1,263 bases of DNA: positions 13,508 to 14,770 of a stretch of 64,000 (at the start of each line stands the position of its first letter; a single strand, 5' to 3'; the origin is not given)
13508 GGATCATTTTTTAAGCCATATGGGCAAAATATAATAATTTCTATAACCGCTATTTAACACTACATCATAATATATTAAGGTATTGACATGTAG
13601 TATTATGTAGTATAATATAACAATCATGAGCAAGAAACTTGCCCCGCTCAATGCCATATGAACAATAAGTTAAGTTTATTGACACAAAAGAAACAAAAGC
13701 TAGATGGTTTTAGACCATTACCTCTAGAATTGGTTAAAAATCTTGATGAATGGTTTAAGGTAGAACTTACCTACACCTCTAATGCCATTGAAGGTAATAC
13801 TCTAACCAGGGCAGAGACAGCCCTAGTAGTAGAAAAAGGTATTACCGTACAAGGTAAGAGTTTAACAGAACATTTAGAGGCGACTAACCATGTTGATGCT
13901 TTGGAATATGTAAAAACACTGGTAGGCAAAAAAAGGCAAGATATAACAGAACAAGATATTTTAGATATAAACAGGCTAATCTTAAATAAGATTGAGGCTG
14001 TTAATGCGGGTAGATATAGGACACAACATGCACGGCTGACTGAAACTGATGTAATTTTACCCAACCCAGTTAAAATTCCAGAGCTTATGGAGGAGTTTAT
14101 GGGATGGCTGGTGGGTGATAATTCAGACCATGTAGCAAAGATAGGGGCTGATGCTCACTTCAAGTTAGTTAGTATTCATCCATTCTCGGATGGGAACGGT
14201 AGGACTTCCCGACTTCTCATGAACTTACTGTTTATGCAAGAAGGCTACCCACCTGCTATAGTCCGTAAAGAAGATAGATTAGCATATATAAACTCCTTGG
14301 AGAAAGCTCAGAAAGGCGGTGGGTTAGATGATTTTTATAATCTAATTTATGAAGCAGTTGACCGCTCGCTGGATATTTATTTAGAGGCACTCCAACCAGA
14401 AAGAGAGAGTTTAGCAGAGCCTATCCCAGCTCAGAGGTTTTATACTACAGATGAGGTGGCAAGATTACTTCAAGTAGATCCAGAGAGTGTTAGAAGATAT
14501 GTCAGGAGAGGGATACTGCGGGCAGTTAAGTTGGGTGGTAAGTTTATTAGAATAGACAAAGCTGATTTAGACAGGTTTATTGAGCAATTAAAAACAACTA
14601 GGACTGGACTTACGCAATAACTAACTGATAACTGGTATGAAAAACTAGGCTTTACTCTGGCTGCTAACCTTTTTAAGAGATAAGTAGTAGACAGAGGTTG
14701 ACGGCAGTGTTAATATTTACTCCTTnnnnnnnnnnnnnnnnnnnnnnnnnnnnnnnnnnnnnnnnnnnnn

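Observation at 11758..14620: Accessory island: vapBC, GC-rich membrane protein, PIN-toxin remnant and Fic-HTH gene driven by a strong promoter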

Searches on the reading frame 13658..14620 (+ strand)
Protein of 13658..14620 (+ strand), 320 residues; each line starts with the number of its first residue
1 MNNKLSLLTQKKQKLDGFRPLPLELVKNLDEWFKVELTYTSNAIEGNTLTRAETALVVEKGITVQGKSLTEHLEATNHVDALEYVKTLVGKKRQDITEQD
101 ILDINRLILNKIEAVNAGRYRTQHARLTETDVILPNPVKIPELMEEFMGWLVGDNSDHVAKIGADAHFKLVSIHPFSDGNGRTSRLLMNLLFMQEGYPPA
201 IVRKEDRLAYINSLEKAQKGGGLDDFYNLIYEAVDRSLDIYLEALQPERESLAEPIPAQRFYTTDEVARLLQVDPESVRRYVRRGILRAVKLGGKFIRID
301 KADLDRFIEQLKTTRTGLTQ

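Call 6: search_protein_families(library=pfam, proteins=[window:13658-14620:+], max_evalue=0.1)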
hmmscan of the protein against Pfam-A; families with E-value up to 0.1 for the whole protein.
window:13658-14620:+ (320 aa): 5 families
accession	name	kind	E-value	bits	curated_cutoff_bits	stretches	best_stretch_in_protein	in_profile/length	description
PF02661.23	Fic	-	2.9e-21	76.5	24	1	96-191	2-92/93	Fic/DOC family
PF12728.13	HTH_17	-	1.9e-15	57.3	27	1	261-310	1-49/51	Helix-turn-helix domain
PF13411.12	MerR_1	-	0.00028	21.4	21.6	1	262-295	1-34/69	MerR HTH family regulatory protein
PF00376.29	MerR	-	0.00088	19.5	28.2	1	263-291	1-30/38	MerR family regulatory protein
PF08281.18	Sigma70_r4_2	-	0.041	14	25.7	1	262-286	27-51/54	Sigma-70, region 4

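Call 7: search_protein_families(library=ncbifam, proteins=[window:13658-14620:+], max_evalue=0.1)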
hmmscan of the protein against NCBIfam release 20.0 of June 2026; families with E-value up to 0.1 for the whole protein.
window:13658-14620:+ (320 aa): 10 families
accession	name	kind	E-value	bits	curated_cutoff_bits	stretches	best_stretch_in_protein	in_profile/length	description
NF041381.1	XopAC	subfamily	2e-15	56.4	450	1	70-211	278-430/451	XopAC/AvrAC family type III secretion system effector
TIGR01764.1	excise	domain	1.3e-10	41.5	28.8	1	261-310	1-49/49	excisionase family DNA-binding protein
TIGR02613.1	mob_myst_B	hypoth_equivalog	1.8e-10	41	124.4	1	58-200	13-149/186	mobile mystery protein B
NF046030.1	ProtAdlyltaseSoFic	equivalog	1.6e-06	27.4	550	1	156-195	176-214/361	protein adenylyltransferase Fic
NF040990.2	MamR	equivalog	3.4e-06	27.3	100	1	231-296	13-78/91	magnetosome protein MamR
NF033787.1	HTH_BldC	subfamily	4.2e-05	23.3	77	1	263-305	4-46/49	BldC family transcriptional regulator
TIGR01550.1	DOC_P1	subfamily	7.2e-05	22.9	38.65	1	136-197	28-89/122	type II toxin-antitoxin system death-on-curing family toxin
NF043028.1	T4SS_AnkX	equivalog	8.4e-05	20.9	1400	1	173-201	224-253/938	Dot/Icm T4SS effector AnkN/AnkX/LegA8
NF046029.1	ProtAdlyltaseNmFic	equivalog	0.0091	15.7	230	1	173-216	96-139/177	protein adenylyltransferase Fic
NF045983.1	ProtAdnltaseVbhT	equivalog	0.021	14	800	1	169-198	130-159/419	type II toxin-antitoxin system protein adenylyltransferase VbhT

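Call 16: search_protein_families(library=padloc, proteins=[window:13658-14620:+], max_evalue=0.01)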
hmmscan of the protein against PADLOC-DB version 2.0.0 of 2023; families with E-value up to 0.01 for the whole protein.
window:13658-14620:+ (320 aa): 10 families
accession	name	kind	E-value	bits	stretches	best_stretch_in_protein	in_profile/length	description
PDLC04840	PDC-S04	-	1.8e-31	107.6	1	34-218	12-200/227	-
PDLC04836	PDC-S04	-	2.3e-28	97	1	29-221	21-216/244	-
PDLC03963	SoFic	-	5.2e-28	96.5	1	40-245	63-271/361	-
PDLC04837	PDC-S04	-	5e-26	89.4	1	29-227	21-217/234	-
PDLC04839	PDC-S04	-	1.6e-18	65.1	1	65-219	29-188/205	-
PDLC04966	PDC-S24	-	3.7e-12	43.8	1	84-199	219-343/497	-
PDLC04133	mad1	-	9.4e-09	33.4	1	260-309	4-52/60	mads_1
PDLC04838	PDC-S04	-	1.1e-08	33.2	1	149-233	119-201/209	-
PDLC04842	PDC-S04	-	0.0056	14.4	0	173-195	111-133/202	-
PDLC04841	PDC-S04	-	0.0057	14.3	0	168-195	204-231/292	-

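Call 17: find_homologous_proteins(query=window:13658-14620:+, max_evalue=1e-10)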
Query window:13658-14620:+ (320 aa): 7999 proteins with E <= 1e-10 among 8000 candidates; the best 120 are listed.
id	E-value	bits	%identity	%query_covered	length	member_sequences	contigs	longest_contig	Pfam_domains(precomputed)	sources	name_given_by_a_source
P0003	7.0e-207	703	100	100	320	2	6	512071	PF12728.14,PF02661.24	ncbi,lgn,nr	ncbi:Fic family protein [Candidatus Daviesbacteria bacterium]|nr:Fic family protein [Candidatus Davi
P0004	4.5e-186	635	92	98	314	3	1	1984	PF12728.14,PF02661.24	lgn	-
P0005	1.6e-185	633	91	98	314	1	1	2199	PF12728.14,PF02661.24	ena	-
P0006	3.6e-185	632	91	97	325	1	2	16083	PF12728.14,PF02661.24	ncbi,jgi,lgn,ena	-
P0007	2.8e-183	626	90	98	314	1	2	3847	PF12728.14,PF02661.24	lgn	-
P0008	2.1e-179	613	89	98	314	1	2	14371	PF12728.14,PF02661.24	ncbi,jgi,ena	-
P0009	5.4e-175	599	86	98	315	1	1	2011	PF12728.14,PF02661.24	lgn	-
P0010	1.2e-172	591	85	98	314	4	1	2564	PF12728.14,PF02661.24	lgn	-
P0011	1.4e-172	591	85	98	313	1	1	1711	PF12728.14,PF02661.24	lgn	-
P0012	1.1e-171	588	83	98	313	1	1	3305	PF12728.14,PF02661.24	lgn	-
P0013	1.9e-171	587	84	93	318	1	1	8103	PF12728.14,PF02661.24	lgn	-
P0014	3.3e-171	586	86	96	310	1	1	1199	PF12728.14,PF02661.24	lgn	-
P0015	5.1e-171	586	85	98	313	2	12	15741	PF12728.14,PF02661.24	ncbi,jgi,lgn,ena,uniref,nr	ncbi:hypothetical protein A3C26_00190 [Candidatus Daviesbacteria bacterium RIFCSPHIGHO2_02_FULL_39_1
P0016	8.4e-171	585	84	97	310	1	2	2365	PF12728.14,PF02661.24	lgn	-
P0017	1.4e-170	584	82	98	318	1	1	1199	PF12728.14,PF02661.24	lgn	-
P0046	8.4e-166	569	84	98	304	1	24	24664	PF12728.14,PF02661.24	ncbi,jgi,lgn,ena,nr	ncbi:TPA: Fic family protein [Candidatus Daviesbacteria bacterium]|nr:MAG: Fic [Candidatus Daviesbac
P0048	1.1e-165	568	82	98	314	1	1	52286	PF12728.14,PF02661.24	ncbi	-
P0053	7.6e-165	565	83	98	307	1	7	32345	PF12728.14,PF02661.24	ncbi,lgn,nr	ncbi:Fic family protein [Candidatus Daviesbacteria bacterium]|nr:Fic family protein [Candidatus Davi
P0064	1.3e-163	561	81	98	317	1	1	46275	PF12728.14,PF02661.24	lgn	-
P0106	7.5e-156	536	78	98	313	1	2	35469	PF12728.14,PF02661.24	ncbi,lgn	-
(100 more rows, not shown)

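Call 19: find_encoding_contigs(protein=P0053, flank=8000, max_places=3)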
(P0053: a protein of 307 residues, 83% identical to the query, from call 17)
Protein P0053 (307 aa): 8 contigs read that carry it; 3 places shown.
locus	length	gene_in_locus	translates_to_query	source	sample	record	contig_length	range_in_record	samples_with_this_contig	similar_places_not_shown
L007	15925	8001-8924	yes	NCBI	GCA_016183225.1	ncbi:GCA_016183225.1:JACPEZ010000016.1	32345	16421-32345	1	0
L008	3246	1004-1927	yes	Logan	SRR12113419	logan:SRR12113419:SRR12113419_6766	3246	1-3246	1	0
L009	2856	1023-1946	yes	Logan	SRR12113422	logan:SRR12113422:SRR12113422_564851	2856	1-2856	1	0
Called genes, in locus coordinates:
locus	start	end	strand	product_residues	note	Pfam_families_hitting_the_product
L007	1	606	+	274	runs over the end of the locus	-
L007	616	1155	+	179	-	-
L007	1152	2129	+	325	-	-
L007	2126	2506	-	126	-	PF07883:Cupin_2, PF02311:AraC_binding (weak)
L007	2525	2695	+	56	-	-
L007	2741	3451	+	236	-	-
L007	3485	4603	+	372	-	PF20706:GT4-conflict (weak), PF00534:Glycos_transf_1, PF13692:Glyco_trans_1_4, PF13524:Glyco_trans_1_2 (weak)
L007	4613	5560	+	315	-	PF00274:Glycolytic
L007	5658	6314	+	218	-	PF00892:EamA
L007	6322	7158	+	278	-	PF01149:Fapy_DNA_glyco, PF06831:H2TH, PF06827:zf-FPG_IleRS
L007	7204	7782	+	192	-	-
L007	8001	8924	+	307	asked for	PF02661:Fic, PF12728:HTH_17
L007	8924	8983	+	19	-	PF06827:zf-FPG_IleRS (weak)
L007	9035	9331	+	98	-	-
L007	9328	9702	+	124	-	PF01850:PIN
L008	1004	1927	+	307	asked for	PF02661:Fic, PF12728:HTH_17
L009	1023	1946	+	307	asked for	PF02661:Fic, PF12728:HTH_17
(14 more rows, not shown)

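Call 20: find_encoding_contigs(protein=P0046, flank=8000, max_places=3)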
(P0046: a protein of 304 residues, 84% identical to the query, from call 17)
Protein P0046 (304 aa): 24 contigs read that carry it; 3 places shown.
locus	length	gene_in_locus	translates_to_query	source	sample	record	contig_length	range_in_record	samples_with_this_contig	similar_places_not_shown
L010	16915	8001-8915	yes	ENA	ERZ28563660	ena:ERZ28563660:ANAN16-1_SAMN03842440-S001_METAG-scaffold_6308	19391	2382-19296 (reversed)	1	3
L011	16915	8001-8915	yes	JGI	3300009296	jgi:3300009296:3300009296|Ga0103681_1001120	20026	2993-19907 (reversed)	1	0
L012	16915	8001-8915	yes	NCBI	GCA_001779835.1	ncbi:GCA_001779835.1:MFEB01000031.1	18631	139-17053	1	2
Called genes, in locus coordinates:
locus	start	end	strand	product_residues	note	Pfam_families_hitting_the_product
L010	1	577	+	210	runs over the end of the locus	PF00326:Peptidase_S9, PF00561:Abhydrolase_1, PF01738:DLH (weak), PF03583:LIP (faint), PF07859:Abhydrolase_3, PF12146:Hydrolase_4, PF12697:Abhydrolase_6, PF01738:DLH (weak), +3 more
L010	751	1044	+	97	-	PF15919:HicB_lk_antitox (weak)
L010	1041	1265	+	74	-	PF07927:HicA_toxin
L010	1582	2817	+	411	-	PF27218:MJ0043_C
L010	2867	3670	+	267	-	-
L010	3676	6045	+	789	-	-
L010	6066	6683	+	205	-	PF00156:Pribosyltran, PF14681:UPRTase (faint)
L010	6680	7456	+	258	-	PF00459:Inositol_P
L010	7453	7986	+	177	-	PF01195:Pept_tRNA_hydro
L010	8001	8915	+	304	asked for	PF02661:Fic, PF12728:HTH_17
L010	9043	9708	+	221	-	-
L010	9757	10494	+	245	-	PF13462:Thioredoxin_4, PF13098:Thioredoxin_2 (faint), PF01323:DSBA, PF13462:Thioredoxin_4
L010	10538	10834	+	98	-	PF04365:BrnT_toxin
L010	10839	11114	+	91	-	PF12441:CopG_antitoxin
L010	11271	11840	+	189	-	PF11303:DUF3105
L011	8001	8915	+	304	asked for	PF02661:Fic, PF12728:HTH_17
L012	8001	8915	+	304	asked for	PF02661:Fic, PF12728:HTH_17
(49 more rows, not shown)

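Call 22: find_related_loci(query=window:13658-14620:+, collection=genome_contigs, flank=6000)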
Query window:13658-14620:+ (320 aa) in genome_contigs; peptide patterns used: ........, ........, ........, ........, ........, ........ (x = any residue, [..] = any of these).
119 stretches matched a pattern; 21 encode a relative of the query (tblastn E <= 1e-3); 21 distinct loci.
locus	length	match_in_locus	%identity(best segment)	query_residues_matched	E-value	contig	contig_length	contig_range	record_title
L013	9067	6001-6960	83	1-320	7e-173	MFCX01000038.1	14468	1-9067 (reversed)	MAG: Candidatus Daviesbacteria bacterium RIFCSPHIGHO2_02_FULL_39_12 rifcsphigho2_02_scaffold_9046, whole genome shotgun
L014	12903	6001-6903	83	1-309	2e-172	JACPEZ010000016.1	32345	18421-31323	MAG: Candidatus Daviesbacteria bacterium isolate NC_groundwater_348_Ag_B-0.1um_41_18 GD18-4_B1_scaffold_270060, whole ge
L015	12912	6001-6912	84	1-313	5e-177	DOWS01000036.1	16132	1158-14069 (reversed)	MAG TPA_asm: Candidatus Daviesbacteria bacterium isolate UBA9644 contig_13754, whole genome shotgun sequence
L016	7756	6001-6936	75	1-312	5e-162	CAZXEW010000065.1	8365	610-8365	MAG TPA_asm: uncultured Gammaproteobacteria bacterium isolate binchicken_co203_146 genome assembly, contig: k141_2676894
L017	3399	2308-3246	78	1-313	9e-165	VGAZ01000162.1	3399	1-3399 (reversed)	MAG: Actinomycetota bacterium isolate K_DeepCast_150m_m2_097 K_DeepCast_150m_m2_097_Ga0194126_10060764, whole genome sho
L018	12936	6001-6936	70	1-312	1e-148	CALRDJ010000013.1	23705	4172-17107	MAG: Candidatus Levybacteria bacterium GW2011_GWA1_37_16 isolate TH-11nov19-213 genome assembly, contig: TH-11nov19-C521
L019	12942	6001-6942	69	1-313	4e-147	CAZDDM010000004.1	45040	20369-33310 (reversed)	MAG TPA_asm: uncultured Gammaproteobacteria bacterium isolate SRP093185_co1_196 genome assembly, contig: NODE_340_length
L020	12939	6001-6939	68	1-313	2e-143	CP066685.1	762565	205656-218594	MAG: Candidatus Levyibacteriota bacterium isolate NC_groundwater_389_Ag_B-0.1um_36_40 chromosome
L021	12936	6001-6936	69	1-312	1e-141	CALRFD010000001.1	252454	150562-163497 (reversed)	MAG: Patescibacteria group bacterium isolate Ike-100m-12 genome assembly, contig: Ike-100-c8, whole genome shotgun seque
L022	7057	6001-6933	67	1-312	1e-139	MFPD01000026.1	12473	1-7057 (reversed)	MAG: Candidatus Levybacteria bacterium RIFCSPLOWO2_02_FULL_37_18 rifcsplowo2_02_scaffold_7655, whole genome shotgun sequ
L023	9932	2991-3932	66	1-313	3e-135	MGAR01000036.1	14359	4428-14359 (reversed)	MAG: Candidatus Roizmanbacteria bacterium RIFCSPLOWO2_01_FULL_41_22 rifcsplowo2_01_scaffold_9290, whole genome shotgun s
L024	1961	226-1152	65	1-309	2e-140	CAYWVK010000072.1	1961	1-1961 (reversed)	MAG TPA_asm: uncultured Gammaproteobacteria bacterium isolate SRP192927_co6_216 genome assembly, contig: NODE_180812_len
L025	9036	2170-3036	58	1-287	2e-116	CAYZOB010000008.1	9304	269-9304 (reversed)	MAG TPA_asm: uncultured Candidatus Peribacteria bacterium isolate binchicken_co203_530 genome assembly, contig: k141_238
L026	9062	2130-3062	48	1-312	1e-93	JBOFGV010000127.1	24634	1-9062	MAG: Beijerinckiaceae bacterium isolate WFFMC_MAG_063 k139_1596549_flag=1_multi=6.9667_len=24634, whole genome shotgun s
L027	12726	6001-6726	57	4-245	2e-90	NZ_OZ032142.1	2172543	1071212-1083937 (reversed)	Rickettsia endosymbiont of Polydrusus tereticollis isolate 54719 chromosome 1, complete sequence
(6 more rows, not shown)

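Call 31: search_solved_structures(query=window:13658-14620:+, max_evalue=0.001)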
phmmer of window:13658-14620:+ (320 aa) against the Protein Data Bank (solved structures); distinct sequences matched with E-value up to 0.001: 28.
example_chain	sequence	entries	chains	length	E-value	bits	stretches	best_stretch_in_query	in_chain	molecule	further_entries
6i7g_A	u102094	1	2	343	1.2e-41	146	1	31-247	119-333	Adenosine monophosphate-protein transferase FICD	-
4u04_A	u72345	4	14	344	1.2e-41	146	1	31-247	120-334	Adenosine monophosphate-protein transferase FICD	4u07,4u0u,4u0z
6i7h_A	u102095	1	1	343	6.1e-41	143.7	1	31-247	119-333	Adenosine monophosphate-protein transferase FICD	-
6i7i_A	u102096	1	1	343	8.4e-41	143.3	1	31-247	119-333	Adenosine monophosphate-protein transferase FICD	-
4u0s_A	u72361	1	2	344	1.2e-40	142.8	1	36-247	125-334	Adenosine monophosphate-protein transferase FICD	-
6i7j_A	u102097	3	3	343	1.6e-40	142.4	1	31-247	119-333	Adenosine monophosphate-protein transferase FICD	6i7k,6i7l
9yz5_A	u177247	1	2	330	2.8e-40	141.5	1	36-242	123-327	Protein adenylyltransferase FICD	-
7b7z_A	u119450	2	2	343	4e-39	137.8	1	31-247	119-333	Protein adenylyltransferase FICD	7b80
6zmd_B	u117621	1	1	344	2.3e-38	135.2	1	36-247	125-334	Protein adenylyltransferase FICD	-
5jj6_A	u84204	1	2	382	2.6e-35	125.3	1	38-252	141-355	Adenosine monophosphate-protein transferase FICD homolog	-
5jj7_A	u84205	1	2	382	2.4e-34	122.1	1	38-252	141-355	Adenosine monophosphate-protein transferase FICD homolog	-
3cuc_A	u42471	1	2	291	3.9e-26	95.1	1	9-223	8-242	Protein of unknown function with a Fic domain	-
4x2e_A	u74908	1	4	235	1.5e-17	67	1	24-221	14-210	Fic family protein putative filamentation induced by cAMP protein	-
4x2c_A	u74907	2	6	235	2.6e-16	62.9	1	24-221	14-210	Fic family protein putative filamentation induced by cAMP protein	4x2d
7xux_A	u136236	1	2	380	5.1e-10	42.2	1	36-197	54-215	Fido domain-containing protein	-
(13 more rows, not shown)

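Call 59: find_related_loci(query=window:13658-14620:+, collection=viral_contigs, flank=6000)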
Query window:13658-14620:+ (320 aa) in viral_contigs; peptide patterns used: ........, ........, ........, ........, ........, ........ (x = any residue, [..] = any of these).
23 stretches matched a pattern; 1 encode a relative of the query (tblastn E <= 1e-3); 1 distinct loci.
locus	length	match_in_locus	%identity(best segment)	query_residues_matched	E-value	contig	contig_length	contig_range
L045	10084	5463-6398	68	1-312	5e-147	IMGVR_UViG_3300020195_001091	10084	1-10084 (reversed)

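Call 60: find_encoding_contigs(protein=P0006, flank=4000, max_places=2)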
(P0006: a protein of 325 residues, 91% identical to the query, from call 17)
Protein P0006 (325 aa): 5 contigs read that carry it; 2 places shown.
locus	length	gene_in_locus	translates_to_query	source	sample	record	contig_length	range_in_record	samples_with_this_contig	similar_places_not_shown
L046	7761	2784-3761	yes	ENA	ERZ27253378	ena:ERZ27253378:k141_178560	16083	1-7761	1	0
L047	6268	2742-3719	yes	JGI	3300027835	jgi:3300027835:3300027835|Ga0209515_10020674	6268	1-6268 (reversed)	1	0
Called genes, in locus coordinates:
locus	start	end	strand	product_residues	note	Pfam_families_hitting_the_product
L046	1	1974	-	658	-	?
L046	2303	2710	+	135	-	PF13565:HTH_32 (weak)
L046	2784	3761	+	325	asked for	PF02661:Fic, PF12728:HTH_17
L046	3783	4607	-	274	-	-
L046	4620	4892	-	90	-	PF02823:ATP-synt_DE_N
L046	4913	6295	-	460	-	PF00006:ATP-synt_ab, PF22919:ATP-synt_VA_C (weak)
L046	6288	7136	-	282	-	PF00231:ATP-synt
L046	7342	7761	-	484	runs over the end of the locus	PF00006:ATP-synt_ab, PF00306:ATP-synt_ab_C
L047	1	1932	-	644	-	?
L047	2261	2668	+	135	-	PF13565:HTH_32 (weak)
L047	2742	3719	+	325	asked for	PF02661:Fic, PF12728:HTH_17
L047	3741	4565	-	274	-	-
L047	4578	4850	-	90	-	PF02823:ATP-synt_DE_N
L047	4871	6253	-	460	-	PF00006:ATP-synt_ab, PF22919:ATP-synt_VA_C (weak)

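Call 61: find_encoding_contigs(protein=P0008, flank=4000, max_places=2)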
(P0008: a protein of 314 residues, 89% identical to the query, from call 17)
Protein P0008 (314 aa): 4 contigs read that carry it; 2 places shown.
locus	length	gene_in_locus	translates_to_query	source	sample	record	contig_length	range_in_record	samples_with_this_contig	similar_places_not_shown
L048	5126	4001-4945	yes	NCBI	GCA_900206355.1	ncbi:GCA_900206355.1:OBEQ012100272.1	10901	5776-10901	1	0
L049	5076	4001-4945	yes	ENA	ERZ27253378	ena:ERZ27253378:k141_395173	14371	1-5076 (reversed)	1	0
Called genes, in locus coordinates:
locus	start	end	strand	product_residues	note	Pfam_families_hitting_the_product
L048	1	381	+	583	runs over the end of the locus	PF28019:HmpF (faint), PF08486:SpoIID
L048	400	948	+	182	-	-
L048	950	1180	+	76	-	PF18901:DUF5657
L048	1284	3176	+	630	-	-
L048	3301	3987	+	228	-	PF03575:Peptidase_S51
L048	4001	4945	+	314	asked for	PF02661:Fic, PF12728:HTH_17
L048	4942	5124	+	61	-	?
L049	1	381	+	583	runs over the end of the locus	PF28019:HmpF (faint), PF08486:SpoIID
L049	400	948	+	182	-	-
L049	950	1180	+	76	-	PF18901:DUF5657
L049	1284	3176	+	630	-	-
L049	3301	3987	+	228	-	PF03575:Peptidase_S51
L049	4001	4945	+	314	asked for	PF02661:Fic, PF12728:HTH_17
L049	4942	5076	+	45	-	?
